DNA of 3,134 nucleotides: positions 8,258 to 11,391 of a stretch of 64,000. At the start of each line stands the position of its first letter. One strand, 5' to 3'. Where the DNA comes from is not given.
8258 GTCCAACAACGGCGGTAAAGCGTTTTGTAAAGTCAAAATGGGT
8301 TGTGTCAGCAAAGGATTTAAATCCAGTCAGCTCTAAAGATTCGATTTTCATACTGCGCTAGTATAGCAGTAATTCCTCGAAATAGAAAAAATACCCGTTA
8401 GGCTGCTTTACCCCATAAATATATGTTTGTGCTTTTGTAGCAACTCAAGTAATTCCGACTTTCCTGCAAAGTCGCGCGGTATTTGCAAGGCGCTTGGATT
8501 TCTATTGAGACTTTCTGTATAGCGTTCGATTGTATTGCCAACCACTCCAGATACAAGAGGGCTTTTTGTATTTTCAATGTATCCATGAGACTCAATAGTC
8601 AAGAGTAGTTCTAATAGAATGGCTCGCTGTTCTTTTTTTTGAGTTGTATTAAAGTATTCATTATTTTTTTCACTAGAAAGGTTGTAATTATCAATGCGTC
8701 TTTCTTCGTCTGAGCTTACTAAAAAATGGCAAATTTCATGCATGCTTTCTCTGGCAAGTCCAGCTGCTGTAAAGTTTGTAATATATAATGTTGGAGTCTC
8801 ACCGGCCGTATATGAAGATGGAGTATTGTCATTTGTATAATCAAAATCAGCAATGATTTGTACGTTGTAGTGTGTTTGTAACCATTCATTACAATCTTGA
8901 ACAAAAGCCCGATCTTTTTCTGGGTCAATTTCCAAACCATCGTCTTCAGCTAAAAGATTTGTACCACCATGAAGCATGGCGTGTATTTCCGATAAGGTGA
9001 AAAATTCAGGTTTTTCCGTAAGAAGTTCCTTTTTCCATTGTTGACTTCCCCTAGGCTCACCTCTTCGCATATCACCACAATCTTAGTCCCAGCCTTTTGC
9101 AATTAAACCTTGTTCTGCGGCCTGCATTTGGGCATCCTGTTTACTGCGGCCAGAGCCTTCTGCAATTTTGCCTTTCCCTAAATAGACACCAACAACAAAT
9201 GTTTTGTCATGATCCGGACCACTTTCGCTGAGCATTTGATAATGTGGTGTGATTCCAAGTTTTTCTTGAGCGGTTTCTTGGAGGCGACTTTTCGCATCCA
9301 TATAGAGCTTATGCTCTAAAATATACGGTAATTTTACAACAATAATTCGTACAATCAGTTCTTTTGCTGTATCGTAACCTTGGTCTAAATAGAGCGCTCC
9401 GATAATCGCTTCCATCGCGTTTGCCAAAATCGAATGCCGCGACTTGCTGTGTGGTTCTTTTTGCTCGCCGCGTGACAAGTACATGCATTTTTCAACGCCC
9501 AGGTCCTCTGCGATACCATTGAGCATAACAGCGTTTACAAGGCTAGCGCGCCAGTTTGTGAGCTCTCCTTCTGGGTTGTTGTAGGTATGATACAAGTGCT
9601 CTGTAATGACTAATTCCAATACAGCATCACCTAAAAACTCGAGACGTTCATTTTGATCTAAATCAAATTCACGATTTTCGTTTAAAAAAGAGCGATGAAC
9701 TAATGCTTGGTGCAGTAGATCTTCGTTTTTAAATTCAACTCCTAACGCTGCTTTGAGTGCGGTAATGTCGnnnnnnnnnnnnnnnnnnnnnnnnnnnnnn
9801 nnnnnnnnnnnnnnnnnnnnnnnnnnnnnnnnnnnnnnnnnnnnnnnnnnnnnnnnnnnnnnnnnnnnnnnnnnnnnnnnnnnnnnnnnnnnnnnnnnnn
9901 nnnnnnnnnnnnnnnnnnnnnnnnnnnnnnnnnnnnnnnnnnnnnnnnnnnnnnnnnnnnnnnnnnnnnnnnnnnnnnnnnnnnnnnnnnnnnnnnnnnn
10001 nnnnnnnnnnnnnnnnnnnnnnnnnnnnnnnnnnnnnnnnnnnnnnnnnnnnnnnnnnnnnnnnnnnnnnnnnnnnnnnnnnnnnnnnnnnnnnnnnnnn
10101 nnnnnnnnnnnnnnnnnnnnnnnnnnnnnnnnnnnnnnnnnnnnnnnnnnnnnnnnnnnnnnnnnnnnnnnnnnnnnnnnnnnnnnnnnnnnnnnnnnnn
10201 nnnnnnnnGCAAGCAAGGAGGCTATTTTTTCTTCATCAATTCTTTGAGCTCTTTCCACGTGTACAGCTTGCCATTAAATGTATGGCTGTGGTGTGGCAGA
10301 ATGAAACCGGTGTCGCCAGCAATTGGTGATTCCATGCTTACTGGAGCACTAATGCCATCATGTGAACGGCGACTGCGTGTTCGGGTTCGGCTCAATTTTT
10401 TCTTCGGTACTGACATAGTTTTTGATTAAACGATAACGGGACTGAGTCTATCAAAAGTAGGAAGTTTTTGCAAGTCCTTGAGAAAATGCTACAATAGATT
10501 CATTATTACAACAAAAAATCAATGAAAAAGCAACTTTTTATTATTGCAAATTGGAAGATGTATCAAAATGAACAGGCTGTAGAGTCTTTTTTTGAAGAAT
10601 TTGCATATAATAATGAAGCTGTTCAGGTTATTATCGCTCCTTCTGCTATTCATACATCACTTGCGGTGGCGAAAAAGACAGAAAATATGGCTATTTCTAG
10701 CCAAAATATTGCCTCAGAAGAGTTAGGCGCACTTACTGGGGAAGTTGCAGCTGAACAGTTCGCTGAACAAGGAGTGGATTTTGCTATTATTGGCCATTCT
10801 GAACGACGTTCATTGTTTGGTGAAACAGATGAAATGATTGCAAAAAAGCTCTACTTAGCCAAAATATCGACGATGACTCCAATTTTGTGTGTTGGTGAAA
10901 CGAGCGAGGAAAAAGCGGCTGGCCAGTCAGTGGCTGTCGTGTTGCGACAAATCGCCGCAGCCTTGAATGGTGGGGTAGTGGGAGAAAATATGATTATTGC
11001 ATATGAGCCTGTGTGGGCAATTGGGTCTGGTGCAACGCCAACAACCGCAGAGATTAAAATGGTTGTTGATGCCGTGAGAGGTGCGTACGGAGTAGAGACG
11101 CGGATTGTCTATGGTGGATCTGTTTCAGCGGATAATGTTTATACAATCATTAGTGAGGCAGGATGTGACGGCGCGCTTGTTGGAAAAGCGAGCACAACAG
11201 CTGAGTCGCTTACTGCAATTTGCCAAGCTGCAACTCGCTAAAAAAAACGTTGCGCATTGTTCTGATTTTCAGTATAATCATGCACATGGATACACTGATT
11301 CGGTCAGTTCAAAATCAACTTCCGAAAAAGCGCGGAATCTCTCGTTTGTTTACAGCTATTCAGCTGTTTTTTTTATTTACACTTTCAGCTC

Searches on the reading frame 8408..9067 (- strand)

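Call 21: search_protein_families(library=pfam, proteins=[window:8408-9067:-], max_evalue=0.001)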
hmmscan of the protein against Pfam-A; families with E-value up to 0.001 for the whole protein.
window:8408-9067:- (219 aa): 0 families

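Call 73: search_protein_families(library=pfam, proteins=[window:8408-9067:-], max_evalue=1)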
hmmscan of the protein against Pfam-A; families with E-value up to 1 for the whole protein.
window:8408-9067:- (219 aa): 1 family
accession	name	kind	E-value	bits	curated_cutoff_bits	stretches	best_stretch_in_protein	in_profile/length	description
PF06114.19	Peptidase_M78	-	0.053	13.8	22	1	82-152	19-81/123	IrrE N-terminal-like domain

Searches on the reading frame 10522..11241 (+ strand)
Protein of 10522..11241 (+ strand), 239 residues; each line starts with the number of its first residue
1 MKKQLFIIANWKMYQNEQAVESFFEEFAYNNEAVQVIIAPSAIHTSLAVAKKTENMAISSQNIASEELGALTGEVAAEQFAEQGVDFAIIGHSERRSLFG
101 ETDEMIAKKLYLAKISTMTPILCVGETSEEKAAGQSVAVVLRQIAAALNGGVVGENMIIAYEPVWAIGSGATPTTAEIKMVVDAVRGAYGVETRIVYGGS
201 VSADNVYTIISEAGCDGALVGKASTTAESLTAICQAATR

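Call 71: find_encoding_contigs(protein=window:10522-11241:+, flank=10000, max_places=3)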
Protein window:10522-11241:+ (239 aa): 1 contig read that carries it; 1 place shown.
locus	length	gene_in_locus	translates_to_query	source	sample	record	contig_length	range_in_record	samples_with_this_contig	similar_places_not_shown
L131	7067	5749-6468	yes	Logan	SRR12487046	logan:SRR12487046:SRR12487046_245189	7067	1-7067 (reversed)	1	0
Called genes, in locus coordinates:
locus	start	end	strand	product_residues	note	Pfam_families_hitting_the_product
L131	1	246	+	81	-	?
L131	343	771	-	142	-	-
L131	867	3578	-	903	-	PF02463:SMC_N, PF13175:AAA_15 (faint), PF13304:AAA_21 (weak), PF13476:AAA_23, PF13304:AAA_21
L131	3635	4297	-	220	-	-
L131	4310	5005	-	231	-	PF22935:RM44_endonuclase, PF14622:Ribonucleas_3_3, PF00636:Ribonuclease_3, PF00035:dsrm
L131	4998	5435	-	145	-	PF01029:NusB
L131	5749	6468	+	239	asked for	PF00121:TIM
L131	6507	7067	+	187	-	?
